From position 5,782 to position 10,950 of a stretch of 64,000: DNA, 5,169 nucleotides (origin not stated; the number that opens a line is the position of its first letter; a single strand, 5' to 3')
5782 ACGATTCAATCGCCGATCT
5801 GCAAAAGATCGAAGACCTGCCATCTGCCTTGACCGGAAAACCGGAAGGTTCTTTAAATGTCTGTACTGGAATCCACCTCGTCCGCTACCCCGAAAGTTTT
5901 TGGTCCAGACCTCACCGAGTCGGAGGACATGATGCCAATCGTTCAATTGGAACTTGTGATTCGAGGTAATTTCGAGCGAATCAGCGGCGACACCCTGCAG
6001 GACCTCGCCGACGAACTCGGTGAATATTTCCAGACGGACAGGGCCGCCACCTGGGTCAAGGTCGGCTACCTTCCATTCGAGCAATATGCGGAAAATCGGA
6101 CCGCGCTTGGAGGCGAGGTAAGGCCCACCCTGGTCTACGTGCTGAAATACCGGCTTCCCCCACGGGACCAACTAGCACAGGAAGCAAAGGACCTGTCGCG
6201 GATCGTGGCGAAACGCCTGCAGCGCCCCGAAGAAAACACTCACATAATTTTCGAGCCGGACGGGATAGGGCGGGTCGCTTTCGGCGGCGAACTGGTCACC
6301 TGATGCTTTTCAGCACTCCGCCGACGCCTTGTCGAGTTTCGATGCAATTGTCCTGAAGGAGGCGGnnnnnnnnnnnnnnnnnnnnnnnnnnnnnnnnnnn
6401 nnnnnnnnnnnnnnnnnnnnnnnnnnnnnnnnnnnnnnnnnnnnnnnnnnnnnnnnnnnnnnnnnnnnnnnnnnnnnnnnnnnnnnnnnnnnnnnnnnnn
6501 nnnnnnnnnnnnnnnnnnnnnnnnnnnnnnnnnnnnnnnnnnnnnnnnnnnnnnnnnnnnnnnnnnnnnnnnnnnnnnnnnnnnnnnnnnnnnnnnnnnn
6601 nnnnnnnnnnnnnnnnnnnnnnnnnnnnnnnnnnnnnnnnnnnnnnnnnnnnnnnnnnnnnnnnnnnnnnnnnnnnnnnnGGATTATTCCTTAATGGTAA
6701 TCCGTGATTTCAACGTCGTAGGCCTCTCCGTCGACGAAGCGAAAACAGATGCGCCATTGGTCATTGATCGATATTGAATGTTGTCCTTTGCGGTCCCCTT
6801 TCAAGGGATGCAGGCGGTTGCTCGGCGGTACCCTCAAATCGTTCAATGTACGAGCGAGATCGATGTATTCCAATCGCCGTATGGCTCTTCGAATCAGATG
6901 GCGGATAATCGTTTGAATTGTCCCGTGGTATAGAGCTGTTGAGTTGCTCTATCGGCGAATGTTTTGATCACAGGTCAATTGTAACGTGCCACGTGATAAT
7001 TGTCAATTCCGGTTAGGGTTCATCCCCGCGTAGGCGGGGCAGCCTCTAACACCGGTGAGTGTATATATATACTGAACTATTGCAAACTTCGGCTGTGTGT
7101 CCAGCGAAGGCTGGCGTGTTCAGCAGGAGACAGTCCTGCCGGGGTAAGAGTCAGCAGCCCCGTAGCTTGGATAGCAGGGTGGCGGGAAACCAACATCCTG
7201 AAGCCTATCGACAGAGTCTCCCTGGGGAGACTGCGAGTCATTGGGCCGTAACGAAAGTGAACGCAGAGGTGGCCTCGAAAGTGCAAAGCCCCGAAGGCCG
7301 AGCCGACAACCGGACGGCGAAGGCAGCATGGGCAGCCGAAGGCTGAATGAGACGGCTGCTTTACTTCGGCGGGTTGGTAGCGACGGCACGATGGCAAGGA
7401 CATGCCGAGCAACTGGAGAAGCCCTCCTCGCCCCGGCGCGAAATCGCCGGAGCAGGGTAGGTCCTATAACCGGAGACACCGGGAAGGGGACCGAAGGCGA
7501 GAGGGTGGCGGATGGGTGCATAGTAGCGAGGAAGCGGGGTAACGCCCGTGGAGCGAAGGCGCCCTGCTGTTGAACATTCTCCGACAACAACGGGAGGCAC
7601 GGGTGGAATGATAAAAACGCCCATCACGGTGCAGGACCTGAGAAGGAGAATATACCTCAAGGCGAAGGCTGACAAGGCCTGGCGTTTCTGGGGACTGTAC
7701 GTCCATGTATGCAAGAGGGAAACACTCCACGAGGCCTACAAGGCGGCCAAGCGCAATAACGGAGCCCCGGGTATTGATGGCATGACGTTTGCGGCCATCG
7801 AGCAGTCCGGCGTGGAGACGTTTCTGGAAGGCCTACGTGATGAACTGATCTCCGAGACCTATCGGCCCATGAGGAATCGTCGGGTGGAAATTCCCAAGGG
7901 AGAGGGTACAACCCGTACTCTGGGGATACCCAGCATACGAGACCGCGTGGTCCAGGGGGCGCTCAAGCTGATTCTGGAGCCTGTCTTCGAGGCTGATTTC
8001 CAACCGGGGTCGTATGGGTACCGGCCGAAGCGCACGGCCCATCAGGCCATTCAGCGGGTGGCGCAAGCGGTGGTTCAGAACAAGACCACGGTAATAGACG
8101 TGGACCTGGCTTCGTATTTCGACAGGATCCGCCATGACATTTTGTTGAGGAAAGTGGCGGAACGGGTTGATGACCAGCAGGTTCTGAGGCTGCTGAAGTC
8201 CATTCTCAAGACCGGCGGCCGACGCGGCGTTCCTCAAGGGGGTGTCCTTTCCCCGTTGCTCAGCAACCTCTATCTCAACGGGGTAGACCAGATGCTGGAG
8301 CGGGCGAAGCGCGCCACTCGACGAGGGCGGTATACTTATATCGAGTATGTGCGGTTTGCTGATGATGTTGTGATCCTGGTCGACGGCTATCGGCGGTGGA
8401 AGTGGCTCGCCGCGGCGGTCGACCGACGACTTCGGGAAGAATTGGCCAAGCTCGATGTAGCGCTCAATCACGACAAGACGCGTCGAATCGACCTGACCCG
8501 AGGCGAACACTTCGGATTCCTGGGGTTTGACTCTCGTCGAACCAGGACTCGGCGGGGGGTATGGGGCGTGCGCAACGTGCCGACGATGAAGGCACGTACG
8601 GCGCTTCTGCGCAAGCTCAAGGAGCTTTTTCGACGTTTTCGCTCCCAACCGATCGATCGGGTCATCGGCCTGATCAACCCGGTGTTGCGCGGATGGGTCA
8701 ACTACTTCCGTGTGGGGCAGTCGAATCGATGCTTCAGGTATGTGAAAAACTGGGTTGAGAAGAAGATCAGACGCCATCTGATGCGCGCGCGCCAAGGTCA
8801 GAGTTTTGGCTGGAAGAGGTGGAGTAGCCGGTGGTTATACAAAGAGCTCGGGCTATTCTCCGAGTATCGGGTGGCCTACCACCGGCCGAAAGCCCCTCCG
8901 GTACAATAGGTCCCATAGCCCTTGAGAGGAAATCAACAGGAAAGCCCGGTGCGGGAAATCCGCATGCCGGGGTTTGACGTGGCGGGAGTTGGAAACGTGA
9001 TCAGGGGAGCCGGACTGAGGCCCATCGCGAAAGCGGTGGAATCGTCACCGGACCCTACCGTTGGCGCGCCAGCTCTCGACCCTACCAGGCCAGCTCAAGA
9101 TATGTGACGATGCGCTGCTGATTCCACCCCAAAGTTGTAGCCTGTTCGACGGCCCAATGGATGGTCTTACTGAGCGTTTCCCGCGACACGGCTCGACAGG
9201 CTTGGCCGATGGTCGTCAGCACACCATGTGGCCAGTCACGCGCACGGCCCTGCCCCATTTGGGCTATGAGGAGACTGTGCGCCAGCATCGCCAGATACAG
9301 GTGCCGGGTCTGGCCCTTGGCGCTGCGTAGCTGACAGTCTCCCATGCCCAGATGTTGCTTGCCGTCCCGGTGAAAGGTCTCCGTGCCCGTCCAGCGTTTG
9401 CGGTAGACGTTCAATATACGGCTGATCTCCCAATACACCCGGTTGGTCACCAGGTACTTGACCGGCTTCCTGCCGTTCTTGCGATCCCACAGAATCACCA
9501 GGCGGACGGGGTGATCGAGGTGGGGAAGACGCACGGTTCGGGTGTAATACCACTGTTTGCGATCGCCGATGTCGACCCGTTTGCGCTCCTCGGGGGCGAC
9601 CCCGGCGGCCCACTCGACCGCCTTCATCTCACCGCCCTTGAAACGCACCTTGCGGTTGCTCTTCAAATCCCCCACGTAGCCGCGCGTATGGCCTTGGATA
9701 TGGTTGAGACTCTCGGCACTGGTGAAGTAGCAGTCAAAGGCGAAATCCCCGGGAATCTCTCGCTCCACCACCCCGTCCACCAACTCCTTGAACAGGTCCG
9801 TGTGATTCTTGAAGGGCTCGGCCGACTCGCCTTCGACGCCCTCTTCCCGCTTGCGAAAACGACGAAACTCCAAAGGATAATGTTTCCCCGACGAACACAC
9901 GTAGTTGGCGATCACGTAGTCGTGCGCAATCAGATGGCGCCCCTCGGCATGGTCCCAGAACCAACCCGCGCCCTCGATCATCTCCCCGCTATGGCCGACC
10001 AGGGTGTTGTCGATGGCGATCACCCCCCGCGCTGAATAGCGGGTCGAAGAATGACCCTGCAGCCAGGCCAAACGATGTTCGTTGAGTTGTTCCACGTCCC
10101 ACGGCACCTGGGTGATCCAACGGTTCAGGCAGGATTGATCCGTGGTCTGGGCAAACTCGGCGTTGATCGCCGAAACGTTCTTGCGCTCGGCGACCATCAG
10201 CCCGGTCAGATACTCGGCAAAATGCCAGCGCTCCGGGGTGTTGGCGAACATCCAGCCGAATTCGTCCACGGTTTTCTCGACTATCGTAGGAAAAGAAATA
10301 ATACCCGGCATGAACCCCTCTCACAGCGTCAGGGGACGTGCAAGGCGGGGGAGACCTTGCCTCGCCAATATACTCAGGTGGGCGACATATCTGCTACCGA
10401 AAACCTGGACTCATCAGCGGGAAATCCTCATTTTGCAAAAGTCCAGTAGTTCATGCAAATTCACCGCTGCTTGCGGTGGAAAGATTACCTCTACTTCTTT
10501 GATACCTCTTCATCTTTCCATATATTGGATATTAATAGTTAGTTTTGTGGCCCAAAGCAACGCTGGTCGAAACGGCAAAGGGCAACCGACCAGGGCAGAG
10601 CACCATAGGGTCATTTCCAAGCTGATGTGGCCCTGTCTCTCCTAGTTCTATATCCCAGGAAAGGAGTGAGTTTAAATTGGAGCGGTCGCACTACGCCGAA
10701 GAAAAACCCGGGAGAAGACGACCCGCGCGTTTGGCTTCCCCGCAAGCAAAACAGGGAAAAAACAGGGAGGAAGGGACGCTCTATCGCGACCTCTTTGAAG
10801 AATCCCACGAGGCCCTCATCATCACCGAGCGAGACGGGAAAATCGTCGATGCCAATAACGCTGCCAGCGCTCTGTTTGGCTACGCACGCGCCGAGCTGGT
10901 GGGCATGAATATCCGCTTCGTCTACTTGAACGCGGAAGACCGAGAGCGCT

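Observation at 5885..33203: A ~26.5-kb accessory segment bracketed by diverged direct copies of a tautomerase-like gene splits a sugar ABC transporter locus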

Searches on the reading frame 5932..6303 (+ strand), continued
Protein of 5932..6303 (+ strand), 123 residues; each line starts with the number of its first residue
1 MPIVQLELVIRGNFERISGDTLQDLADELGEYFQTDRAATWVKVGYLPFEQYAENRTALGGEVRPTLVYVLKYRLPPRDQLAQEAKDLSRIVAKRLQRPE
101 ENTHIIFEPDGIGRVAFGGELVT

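Call 46: fold_search(model_id=the predicted structure, library=pdb)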
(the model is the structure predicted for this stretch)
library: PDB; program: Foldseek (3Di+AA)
matches with E <= 10: 900; with E <= 0.001: 210
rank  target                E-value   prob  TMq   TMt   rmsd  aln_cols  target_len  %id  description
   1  1uiz_A                9.5e-07  1.00  0.71  0.75   3.2       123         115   13  Crystal Structure Of Macrophage Migration Inhibitory Factor From Xenopus Laevis. (released 2004-05-25)
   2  4grp_A                1.3e-06  1.00  0.70  0.73   3.1       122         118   13  Crystallographic and biological characterization of N- and C- terminus mutants of human MIF (released 2013-10-02)
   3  5bsj_A                1.6e-06  1.00  0.71  0.75   3.0       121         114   12  Crystal structure of S63A mutant of human macrophage migration inhibitory factor (released 2016-06-08)
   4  6ice_B                1.7e-06  1.00  0.71  0.75   3.1       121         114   12  Crystal structure of Hamster MIF (released 2019-09-11)
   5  6bg7_B                2.1e-06  1.00  0.70  0.75   3.0       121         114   12  Crystal structure of G107A mutant of human macrophage migration inhibitory factor (released 2018-06-06)
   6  5bsi_A                2.2e-06  1.00  0.70  0.74   3.1       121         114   14  Crystal structure of Y36A mutant of human macrophage migration inhibitory factor (released 2015-09-30)
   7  5bs9_A                2.4e-06  1.00  0.69  0.74   3.1       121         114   13  Crystal structure of N109A mutant of human macrophage migration inhibitory factor (released 2015-09-30)
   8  9b0m                  2.4e-06  1.00  0.52  0.63   5.2       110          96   14  Crystal structure of Macrophage migration inhibitory factor from Plasmodium vivax (released 2024-03-20)
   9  5v73_A                2.7e-06  1.00  0.70  0.75   3.1       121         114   12  Crystal structure of N110A mutant of human macrophage migration inhibitory factor (released 2018-03-21)
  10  5uzy_A                2.9e-06  1.00  0.70  0.75   3.1       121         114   12  Crystal structure of N97A mutant of human macrophage migration inhibitory factor (released 2018-02-28)
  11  4plu_B                2.9e-06  1.00  0.68  0.73   3.2       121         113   12  Crystal structure of Macrophage Migration Inhibitory Factor in complex with benzaldehyde (released 2015-09-30)
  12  9yy9                  3.1e-06  1.00  0.65  0.68   4.7       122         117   14  Macrophage Migration Inhibitory Factor 1 from Heligmosomoides polygyrus (released 2025-11-05)
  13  3n4g_B                3.1e-06  1.00  0.66  0.59   3.4       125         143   17  Crystal structure of native Cg10062 (released 2011-06-01)
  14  4tru_A                3.3e-06  1.00  0.70  0.74   3.1       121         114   12  Crystal structure of Q24A Q25A mutant of human macrophage migration inhibitory factor (released 2015-09-30)
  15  9yya_A                3.3e-06  1.00  0.66  0.68   3.4       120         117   10  Macrophage Migration Inhibitory Factor 1 from Necator Americanus (released 2025-11-12)
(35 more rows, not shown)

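Call 70: find_related_loci(query=A4, collection=metagenome_contigs, flank=10000)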
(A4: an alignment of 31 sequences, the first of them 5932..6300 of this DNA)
Query A4 (123 aa) in metagenome_contigs; peptide patterns used: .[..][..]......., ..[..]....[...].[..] (x = any residue, [..] = any of these).
349 stretches matched a pattern; 42 encode a relative of the query (tblastn E <= 1e-3); 42 distinct loci.
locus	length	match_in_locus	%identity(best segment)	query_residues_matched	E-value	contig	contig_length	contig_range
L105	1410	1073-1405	68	1-111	6e-50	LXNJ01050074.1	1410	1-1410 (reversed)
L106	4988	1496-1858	52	1-122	9e-38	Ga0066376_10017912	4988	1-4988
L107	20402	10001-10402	47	1-122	1e-34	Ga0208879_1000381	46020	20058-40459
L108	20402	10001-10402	47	1-122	1e-34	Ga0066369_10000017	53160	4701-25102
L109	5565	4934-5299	44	1-122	5e-34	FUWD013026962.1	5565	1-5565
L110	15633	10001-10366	44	1-122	5e-34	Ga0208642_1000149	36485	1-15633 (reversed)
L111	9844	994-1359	44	1-122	6e-31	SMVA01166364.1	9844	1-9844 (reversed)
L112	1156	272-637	45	1-122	7e-32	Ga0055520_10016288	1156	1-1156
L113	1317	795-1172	43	1-122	3e-28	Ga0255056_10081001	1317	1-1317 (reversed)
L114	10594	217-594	42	1-122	3e-27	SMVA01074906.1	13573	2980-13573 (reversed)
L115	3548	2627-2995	43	1-123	1e-26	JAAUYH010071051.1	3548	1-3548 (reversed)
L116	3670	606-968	43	1-122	1e-26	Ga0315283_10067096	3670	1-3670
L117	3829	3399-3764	46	1-123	4e-26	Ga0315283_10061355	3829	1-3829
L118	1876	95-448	43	1-122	3e-25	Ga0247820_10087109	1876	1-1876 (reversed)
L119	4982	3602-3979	40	1-122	7e-25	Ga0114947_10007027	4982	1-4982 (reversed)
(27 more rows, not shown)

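Call 75: search_protein_families(library=ncbifam, proteins=[window:5932-6300:+], max_evalue=0.001)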
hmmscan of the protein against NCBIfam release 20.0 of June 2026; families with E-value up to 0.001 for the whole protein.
window:5932-6300:+ (123 aa): 0 families

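Call 78: list_cluster_members(proteins=[window:5932-6300:+, window:32832-33200:+])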
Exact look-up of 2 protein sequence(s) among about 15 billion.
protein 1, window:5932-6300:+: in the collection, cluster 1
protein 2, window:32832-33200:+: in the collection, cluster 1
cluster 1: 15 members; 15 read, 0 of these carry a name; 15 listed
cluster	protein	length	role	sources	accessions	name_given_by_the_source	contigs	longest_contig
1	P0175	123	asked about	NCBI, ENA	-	-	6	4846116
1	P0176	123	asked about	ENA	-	-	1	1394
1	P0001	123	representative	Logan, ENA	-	-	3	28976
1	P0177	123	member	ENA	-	-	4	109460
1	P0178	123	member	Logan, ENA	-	-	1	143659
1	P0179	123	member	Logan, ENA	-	-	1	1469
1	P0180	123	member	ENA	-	-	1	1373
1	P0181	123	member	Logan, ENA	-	-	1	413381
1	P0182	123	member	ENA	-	-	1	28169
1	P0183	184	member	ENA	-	-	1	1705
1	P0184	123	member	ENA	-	-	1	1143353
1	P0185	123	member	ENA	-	-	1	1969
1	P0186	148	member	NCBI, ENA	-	-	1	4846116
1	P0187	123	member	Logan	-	-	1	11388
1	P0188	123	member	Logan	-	-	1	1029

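Call 80: find_encoding_contigs(protein=P0178, flank=10000, max_places=2)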
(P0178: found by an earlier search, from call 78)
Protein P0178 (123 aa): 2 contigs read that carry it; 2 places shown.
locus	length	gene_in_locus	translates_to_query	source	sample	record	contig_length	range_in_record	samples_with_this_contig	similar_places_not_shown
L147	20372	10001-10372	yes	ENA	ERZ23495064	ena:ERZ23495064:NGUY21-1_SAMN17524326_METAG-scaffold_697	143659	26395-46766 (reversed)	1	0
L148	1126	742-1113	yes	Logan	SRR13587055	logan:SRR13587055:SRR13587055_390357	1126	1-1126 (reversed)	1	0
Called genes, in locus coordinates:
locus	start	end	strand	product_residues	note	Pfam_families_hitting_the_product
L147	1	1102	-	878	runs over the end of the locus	-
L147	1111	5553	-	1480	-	PF02687:FtsX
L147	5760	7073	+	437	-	PF01120:Alpha_L_fucos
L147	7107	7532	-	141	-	-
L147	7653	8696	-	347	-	PF00005:ABC_tran, PF08402:TOBE_2 (faint)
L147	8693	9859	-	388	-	PF00005:ABC_tran, PF17912:OB_MalK, PF08402:TOBE_2 (weak)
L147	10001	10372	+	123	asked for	-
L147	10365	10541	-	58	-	-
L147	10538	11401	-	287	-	PF00528:BPD_transp_1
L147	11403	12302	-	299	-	PF00528:BPD_transp_1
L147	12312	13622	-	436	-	PF01547:SBP_bac_1, PF13416:SBP_bac_8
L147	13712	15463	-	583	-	PF00425:Chorismate_bind, PF01063:Aminotran_4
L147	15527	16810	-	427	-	PF01041:DegT_DnrJ_EryC1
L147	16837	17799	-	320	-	PF07291:MauE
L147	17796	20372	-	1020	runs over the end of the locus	PF03710:GlnE, PF03445:DUF294 (faint), PF08335:GlnD_UR_UTase, PF03710:GlnE, PF08335:GlnD_UR_UTase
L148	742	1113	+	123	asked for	-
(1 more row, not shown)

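Call 85: find_encoding_contigs(protein=P0184, flank=10000, max_places=2)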
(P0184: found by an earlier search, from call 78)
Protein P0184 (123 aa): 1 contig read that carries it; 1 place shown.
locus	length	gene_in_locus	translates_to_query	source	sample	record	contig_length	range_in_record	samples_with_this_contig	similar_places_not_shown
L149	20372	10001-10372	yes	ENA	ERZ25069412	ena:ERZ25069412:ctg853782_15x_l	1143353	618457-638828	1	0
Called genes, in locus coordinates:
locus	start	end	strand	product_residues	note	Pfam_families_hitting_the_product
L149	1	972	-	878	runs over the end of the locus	-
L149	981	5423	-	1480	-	PF02687:FtsX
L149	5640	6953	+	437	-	PF01120:Alpha_L_fucos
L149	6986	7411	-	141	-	-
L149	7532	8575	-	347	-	PF00005:ABC_tran, PF08402:TOBE_2 (weak)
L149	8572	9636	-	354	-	PF00005:ABC_tran, PF17912:OB_MalK (weak), PF08402:TOBE_2 (weak)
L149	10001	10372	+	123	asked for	-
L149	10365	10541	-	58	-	-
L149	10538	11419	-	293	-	PF00528:BPD_transp_1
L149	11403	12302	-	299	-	PF00528:BPD_transp_1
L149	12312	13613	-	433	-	PF01547:SBP_bac_1, PF13416:SBP_bac_8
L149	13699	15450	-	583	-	PF00425:Chorismate_bind, PF01063:Aminotran_4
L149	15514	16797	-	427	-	PF01041:DegT_DnrJ_EryC1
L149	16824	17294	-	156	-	-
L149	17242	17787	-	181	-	PF07291:MauE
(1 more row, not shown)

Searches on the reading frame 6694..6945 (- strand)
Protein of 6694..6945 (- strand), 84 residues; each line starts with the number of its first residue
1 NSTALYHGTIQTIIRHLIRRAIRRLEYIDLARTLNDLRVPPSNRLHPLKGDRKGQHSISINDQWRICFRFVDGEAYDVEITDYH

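Call 68: search_protein_families(library=pfam, proteins=[window:6694-6945:-], max_evalue=0.1)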
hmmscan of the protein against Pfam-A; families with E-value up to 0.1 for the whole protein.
window:6694-6945:- (84 aa): 1 family
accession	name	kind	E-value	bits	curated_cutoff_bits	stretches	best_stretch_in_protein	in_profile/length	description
PF05015.19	HigB-like_toxin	-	2.8e-17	63.4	27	1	10-84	18-91/91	RelE-like toxin of type II toxin-antitoxin system HigB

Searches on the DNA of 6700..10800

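Call 52: search_rna_families(source=window, start=6700, end=10800, threshold=evalue, max_evalue=0.1)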
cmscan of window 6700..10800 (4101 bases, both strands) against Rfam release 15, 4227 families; matches with E-value up to 0.1: 2.
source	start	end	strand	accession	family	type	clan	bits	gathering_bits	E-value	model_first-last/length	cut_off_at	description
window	7121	7256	+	RF02003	group-II-D1D4-4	Intron;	CL00102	117.6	49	7e-27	1-138/138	no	Group II catalytic intron D1-D4-4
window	8940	9085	+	RF00029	Intron_gpII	Intron;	-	27.8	40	0.014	1-77/77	no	Group II catalytic intron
